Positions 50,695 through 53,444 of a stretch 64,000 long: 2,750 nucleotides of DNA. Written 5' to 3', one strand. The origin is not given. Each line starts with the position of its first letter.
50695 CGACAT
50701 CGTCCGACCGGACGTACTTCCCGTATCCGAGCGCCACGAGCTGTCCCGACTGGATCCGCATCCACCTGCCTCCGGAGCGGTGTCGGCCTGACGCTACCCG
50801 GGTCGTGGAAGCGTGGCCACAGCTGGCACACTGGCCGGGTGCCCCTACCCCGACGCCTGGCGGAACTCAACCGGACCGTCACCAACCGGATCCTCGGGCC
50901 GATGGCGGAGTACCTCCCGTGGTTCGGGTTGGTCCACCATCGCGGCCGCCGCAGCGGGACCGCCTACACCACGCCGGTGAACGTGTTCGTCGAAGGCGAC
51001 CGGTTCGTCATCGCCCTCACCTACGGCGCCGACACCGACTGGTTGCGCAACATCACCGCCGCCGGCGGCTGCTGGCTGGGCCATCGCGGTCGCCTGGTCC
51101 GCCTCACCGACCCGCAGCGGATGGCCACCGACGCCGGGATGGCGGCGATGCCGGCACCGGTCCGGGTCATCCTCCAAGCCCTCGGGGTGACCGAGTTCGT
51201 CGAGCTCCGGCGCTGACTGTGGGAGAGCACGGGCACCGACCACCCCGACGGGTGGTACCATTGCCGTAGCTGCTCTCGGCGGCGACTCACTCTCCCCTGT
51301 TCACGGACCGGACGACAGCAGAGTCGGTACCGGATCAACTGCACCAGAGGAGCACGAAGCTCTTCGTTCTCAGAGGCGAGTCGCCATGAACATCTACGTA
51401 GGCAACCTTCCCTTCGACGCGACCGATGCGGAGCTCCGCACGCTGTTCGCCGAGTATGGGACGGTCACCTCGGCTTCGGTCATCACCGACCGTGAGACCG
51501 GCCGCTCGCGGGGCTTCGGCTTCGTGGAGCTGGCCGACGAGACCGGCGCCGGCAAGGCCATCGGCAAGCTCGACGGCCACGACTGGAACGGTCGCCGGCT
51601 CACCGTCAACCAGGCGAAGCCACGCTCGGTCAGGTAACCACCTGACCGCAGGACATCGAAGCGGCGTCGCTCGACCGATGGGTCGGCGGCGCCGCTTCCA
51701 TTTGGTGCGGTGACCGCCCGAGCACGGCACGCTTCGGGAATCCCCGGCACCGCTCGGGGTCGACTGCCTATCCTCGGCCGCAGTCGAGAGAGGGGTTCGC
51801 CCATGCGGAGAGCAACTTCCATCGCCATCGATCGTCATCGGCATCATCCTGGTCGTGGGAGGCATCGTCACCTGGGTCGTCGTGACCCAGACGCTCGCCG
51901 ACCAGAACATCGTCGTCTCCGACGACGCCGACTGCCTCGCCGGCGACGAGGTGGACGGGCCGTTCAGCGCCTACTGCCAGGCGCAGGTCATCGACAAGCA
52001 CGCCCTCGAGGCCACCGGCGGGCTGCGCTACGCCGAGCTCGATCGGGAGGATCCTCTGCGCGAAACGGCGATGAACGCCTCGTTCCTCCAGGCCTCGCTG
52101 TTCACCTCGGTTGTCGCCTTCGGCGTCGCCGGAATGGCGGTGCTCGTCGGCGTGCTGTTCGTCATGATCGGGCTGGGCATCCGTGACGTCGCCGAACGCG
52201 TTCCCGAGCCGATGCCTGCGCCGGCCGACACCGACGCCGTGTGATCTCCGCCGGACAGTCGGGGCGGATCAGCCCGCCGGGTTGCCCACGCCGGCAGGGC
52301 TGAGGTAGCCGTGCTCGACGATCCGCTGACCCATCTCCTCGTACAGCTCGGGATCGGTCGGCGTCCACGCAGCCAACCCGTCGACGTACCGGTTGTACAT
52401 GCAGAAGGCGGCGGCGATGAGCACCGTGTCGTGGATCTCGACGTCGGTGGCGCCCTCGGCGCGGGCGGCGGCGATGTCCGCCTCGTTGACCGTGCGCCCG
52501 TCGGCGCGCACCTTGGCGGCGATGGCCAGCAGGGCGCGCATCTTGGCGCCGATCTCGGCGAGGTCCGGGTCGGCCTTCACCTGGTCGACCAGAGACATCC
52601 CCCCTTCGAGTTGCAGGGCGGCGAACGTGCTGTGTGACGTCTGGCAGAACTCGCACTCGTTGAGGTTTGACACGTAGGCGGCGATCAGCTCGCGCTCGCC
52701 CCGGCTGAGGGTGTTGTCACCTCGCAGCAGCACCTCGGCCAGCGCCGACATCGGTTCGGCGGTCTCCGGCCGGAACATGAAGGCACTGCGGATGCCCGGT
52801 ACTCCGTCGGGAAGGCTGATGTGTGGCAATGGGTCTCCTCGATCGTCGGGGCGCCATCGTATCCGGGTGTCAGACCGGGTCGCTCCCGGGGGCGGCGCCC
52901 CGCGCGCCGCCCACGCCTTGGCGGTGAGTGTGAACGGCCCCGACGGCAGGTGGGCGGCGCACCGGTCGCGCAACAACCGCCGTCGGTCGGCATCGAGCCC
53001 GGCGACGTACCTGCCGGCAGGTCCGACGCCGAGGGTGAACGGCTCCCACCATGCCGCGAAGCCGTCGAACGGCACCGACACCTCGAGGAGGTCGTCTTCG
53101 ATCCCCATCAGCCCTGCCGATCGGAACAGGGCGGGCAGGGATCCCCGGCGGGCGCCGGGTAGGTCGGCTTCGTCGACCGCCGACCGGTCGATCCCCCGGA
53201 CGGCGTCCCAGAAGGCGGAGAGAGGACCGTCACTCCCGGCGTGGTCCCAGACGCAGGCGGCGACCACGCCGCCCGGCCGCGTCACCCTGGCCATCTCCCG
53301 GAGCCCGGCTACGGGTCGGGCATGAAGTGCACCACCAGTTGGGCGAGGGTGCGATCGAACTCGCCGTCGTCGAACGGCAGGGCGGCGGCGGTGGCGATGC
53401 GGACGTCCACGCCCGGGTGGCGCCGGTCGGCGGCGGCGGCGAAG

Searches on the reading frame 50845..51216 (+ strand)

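Call 38: search_protein_families(library=pfam, proteins=[window:50845-51216:+], max_evalue=0.001)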
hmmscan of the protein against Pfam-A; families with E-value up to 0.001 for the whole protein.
window:50845-51216:+ (123 aa): 1 family
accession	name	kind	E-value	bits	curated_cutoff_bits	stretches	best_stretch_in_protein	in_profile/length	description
PF04075.20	F420H2_quin_red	-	4.5e-05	24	22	1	27-72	25-73/130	F420H(2)-dependent quinone reductase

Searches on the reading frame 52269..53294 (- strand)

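Call 38: search_protein_families(library=pfam, proteins=[window:52269-53294:-], max_evalue=0.001)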
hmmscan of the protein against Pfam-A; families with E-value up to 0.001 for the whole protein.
window:52269-53294:- (341 aa): 1 family
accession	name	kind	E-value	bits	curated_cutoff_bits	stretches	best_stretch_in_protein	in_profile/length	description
PF02627.25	CMD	-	5.3e-12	46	23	1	176-225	1-49/84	Carboxymuconolactone decarboxylase family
